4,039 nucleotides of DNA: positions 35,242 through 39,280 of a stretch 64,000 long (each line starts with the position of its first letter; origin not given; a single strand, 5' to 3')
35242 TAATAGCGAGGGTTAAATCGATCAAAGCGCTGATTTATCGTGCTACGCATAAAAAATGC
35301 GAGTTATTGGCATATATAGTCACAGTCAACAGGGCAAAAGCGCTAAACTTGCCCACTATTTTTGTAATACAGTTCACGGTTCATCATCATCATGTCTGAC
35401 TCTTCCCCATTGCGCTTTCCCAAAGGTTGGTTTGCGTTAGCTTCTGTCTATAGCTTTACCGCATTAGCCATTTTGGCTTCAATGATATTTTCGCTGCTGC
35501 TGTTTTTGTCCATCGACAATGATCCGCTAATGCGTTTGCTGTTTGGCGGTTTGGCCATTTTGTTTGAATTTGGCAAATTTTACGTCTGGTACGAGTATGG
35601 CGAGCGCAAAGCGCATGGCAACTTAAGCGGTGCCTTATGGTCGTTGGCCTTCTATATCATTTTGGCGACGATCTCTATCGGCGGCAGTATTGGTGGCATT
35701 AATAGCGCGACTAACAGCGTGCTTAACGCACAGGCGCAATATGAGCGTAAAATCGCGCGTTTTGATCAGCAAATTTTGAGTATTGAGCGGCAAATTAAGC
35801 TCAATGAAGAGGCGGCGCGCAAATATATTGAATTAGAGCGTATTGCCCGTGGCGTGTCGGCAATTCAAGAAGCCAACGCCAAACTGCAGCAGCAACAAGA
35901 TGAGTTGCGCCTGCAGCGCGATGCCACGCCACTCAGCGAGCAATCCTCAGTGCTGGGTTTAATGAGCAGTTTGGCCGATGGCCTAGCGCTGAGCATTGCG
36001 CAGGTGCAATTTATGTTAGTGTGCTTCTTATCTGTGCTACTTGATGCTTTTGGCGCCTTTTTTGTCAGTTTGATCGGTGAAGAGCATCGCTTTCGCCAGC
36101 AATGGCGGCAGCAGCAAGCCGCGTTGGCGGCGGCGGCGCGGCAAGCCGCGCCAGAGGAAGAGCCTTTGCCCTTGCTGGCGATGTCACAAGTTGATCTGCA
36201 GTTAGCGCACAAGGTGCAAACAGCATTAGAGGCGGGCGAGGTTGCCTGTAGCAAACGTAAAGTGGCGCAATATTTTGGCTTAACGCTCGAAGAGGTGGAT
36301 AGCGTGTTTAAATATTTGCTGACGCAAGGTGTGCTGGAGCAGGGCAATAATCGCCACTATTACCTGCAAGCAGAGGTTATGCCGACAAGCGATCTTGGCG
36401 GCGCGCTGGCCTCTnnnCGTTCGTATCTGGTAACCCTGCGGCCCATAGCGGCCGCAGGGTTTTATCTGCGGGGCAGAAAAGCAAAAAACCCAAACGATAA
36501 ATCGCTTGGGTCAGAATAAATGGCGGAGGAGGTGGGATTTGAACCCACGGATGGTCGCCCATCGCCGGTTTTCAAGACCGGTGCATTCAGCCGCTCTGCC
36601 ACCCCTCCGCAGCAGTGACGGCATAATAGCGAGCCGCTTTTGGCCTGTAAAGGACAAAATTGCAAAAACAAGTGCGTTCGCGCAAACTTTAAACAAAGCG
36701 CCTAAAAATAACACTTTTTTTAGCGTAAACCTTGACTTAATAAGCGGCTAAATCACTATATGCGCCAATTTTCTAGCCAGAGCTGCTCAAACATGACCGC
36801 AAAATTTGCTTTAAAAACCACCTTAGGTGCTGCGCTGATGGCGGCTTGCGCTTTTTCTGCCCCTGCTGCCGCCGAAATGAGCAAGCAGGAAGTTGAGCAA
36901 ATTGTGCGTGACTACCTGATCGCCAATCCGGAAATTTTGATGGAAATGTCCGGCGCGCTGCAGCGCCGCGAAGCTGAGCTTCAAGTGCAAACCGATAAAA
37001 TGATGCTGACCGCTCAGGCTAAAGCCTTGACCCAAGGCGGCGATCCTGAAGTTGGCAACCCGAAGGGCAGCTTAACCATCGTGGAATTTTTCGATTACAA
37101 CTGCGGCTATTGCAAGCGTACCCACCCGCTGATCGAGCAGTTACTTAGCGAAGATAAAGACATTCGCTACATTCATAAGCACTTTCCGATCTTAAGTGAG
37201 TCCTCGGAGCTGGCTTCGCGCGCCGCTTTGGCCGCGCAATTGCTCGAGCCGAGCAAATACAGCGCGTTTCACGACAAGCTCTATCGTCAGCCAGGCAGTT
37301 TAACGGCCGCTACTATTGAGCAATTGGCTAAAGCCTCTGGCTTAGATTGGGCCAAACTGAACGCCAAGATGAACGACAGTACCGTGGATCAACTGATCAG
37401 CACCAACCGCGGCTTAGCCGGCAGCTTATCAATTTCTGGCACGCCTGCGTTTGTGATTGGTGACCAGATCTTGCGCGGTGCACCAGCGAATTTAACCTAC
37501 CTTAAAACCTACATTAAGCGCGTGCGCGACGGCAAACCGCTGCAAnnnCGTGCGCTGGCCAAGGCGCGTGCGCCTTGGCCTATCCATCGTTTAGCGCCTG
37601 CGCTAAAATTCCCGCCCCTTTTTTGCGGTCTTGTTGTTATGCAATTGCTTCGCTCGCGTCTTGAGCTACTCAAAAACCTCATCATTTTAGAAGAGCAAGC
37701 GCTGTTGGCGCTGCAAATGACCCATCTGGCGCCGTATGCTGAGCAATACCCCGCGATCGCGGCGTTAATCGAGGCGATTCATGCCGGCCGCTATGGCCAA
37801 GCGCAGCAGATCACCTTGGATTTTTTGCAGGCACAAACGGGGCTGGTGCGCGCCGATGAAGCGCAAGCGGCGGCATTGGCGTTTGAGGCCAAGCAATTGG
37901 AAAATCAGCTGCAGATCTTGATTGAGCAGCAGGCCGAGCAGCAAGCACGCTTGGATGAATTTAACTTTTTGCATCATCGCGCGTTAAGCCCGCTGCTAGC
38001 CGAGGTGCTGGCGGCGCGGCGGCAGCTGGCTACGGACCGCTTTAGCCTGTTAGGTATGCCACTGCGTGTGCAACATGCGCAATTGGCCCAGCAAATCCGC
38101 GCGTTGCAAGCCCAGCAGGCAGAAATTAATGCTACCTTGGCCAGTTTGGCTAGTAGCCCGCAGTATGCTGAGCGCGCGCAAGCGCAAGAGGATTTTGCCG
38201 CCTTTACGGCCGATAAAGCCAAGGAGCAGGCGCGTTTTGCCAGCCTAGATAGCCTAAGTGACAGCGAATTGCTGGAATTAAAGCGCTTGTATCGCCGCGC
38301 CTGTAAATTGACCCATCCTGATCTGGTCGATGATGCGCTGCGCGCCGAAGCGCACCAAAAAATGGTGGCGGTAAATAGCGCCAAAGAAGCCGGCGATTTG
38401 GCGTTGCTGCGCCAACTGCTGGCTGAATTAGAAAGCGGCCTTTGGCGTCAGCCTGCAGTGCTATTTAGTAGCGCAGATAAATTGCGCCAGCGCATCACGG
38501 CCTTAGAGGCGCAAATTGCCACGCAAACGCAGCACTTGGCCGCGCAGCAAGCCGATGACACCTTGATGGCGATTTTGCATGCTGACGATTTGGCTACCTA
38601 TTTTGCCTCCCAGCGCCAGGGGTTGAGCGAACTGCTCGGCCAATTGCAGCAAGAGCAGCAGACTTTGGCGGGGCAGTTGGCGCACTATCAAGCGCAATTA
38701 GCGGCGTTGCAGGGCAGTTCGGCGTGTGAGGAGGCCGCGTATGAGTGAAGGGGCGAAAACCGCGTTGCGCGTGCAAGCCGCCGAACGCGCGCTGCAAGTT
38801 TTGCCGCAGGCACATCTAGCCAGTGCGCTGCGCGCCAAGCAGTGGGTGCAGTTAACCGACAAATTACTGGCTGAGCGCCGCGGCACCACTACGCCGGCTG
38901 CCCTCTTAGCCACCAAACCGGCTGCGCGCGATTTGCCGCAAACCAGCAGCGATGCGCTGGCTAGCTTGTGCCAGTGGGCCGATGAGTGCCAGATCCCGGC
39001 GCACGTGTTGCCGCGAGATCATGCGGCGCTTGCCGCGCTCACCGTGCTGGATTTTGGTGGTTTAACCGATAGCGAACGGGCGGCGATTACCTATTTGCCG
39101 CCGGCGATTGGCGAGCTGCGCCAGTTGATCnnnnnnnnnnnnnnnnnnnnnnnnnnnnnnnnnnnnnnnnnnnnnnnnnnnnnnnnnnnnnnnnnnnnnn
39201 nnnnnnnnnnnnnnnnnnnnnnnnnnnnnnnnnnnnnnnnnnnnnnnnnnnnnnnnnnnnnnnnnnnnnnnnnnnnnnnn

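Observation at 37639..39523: Coupled J-domain co-chaperone plus LRR protein: candidate Hsp70-recruiting recognition or defence module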

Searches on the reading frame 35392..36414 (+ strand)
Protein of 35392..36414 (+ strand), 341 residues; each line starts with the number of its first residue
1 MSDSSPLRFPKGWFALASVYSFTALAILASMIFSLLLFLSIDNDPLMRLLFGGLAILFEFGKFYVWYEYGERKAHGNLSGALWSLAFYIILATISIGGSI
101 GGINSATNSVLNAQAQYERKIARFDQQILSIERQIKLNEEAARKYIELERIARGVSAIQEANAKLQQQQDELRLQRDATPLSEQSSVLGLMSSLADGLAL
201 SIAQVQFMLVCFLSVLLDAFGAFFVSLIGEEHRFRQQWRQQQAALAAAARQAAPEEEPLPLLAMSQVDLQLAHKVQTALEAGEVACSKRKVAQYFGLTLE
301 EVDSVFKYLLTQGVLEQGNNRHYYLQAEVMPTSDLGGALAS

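Call 4: search_protein_families(library=pfam, proteins=[window:35392-36414:+], max_evalue=1)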
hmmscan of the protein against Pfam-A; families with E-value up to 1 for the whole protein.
window:35392-36414:+ (341 aa): 3 families
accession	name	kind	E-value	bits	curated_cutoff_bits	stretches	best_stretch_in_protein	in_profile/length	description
PF13545.12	HTH_Crp_2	-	0.044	14.2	27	1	283-320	20-57/70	Crp-like helix-turn-helix domain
PF16911.10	PapA_C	-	0.14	12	30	1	243-270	37-65/203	Phthiocerol/phthiodiolone dimycocerosyl transferase C-terminus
PF10046.14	BLOC1_2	-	0.3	11.9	33.4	0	136-173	27-61/96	Biogenesis of lysosome-related organelles complex-1 subunit 2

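Call 5: search_protein_families(library=ncbifam, proteins=[window:35392-36414:+], max_evalue=1)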
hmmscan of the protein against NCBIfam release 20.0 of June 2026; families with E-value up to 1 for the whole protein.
window:35392-36414:+ (341 aa): 3 families
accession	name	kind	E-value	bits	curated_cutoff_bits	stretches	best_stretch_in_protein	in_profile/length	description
NF053563.1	Rkd4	equivalog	0.0051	15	860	1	105-173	336-404/747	arcadin-4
NF045989.1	TransRegFnrLRhodb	equivalog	0.024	13.9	300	1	273-325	173-225/245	transcriptional regulator FnrL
NF050806.1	TransRegFixKCaul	equivalog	0.032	13.4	300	1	269-326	149-205/215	transcriptional regulator FixK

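Call 6: search_protein_families(library=padloc, proteins=[window:35392-36414:+], max_evalue=1)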
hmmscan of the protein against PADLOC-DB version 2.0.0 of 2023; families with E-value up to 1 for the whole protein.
window:35392-36414:+ (341 aa): 1 family
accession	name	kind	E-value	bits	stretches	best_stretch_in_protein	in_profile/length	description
PDLC02743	PbeC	-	0.027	11.1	1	109-198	215-302/622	PbeC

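Call 101: search_protein_families(library=phrogs, proteins=[window:35392-36414:+], max_evalue=0.01)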
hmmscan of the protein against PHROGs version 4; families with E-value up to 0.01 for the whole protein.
window:35392-36414:+ (341 aa): 0 families

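Call 118: search_solved_structures(query=window:35392-36414:+, max_evalue=0.1)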
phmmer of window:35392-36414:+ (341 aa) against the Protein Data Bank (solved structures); distinct sequences matched with E-value up to 0.1: 0.

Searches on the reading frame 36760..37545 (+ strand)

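Call 4: search_protein_families(library=pfam, proteins=[window:36760-37545:+], max_evalue=1)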
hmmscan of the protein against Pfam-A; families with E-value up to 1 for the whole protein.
window:36760-37545:+ (262 aa): 7 families
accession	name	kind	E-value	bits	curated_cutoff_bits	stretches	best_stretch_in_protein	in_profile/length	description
PF01323.26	DSBA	-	1.1e-21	77.9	25.6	1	106-242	1-181/191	DSBA-like thioredoxin domain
PF13462.12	Thioredoxin_4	-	1.2e-19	71.5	23.2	1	93-241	3-153/165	Thioredoxin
PF18312.6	ScsC_N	-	1.7e-14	53.6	25.8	1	42-73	2-33/34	Copper resistance protein ScsC N-terminal domain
PF13098.12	Thioredoxin_2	-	3e-05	24.8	27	1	102-236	4-84/104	Thioredoxin-like domain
PF00085.26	Thioredoxin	-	0.0014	19.1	23.5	1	104-133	19-48/103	Thioredoxin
PF00195.25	Chal_sti_synt_N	-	0.016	15.1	27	1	41-97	62-118/225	Chalcone and stilbene synthases, N-terminal domain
PF13743.12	Thioredoxin_5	-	0.027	14.6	27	1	182-241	111-171/186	Thioredoxin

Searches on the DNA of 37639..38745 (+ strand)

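Call 60: search_dna_similar(query=L052:4986-6155:+, collection=ecoli_genomes, mode=distant, max_rows=8)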
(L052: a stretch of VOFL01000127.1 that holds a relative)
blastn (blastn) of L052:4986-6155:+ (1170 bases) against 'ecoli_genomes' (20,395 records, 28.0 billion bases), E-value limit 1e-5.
No match.

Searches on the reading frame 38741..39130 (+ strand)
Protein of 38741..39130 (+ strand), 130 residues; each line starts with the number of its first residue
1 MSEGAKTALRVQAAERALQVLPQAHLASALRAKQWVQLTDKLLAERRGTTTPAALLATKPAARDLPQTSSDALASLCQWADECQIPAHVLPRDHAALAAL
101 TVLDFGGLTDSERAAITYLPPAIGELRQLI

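Call 79: find_homologous_proteins(query=A4, max_evalue=0.001)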
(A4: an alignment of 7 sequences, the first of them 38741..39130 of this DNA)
Query A4 (7 sequences) (130 aa, profile of the alignment): 4 proteins with E <= 0.001 among 5284 candidates.
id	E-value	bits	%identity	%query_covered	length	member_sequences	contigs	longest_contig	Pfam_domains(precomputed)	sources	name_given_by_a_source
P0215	1.9e-38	148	37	44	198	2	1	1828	PF23598.2,PF00560.40,PF12799.14,PF13855.13,PF23211.1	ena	-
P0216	1.4e-35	139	37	44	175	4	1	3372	PF23598.2,PF00560.40,PF12799.14,PF13855.13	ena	-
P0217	2.0e-26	110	25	38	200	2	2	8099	PF23598.2,PF13855.13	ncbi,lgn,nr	ncbi:MAG: hypothetical protein U9O56_03460 [Campylobacterota bacterium]|nr:hypothetical protein [Cam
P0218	9.2e-4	37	38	31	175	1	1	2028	PF23598.2,PF00560.40,PF12799.14,PF13855.13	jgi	jgi:internalin A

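Call 88: find_encoding_contigs(protein=P0218, flank=3000, max_places=2)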
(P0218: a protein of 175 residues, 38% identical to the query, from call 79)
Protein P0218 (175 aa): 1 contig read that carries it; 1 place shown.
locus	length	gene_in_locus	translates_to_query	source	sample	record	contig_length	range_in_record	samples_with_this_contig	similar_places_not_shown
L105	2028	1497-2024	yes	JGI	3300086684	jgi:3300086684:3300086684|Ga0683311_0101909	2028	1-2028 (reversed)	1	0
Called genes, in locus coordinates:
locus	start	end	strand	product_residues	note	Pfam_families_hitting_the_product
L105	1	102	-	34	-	?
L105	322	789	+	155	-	-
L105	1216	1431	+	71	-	PF00560:LRR_1 (faint), PF23598:LRR_14 (weak), PF12799:LRR_4 (weak), PF13855:LRR_8 (weak)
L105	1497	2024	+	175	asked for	PF00560:LRR_1 (faint), PF12799:LRR_4, PF13855:LRR_8, PF23598:LRR_14 (weak), PF12799:LRR_4 (weak), PF23598:LRR_14 (weak), PF13855:LRR_8 (weak)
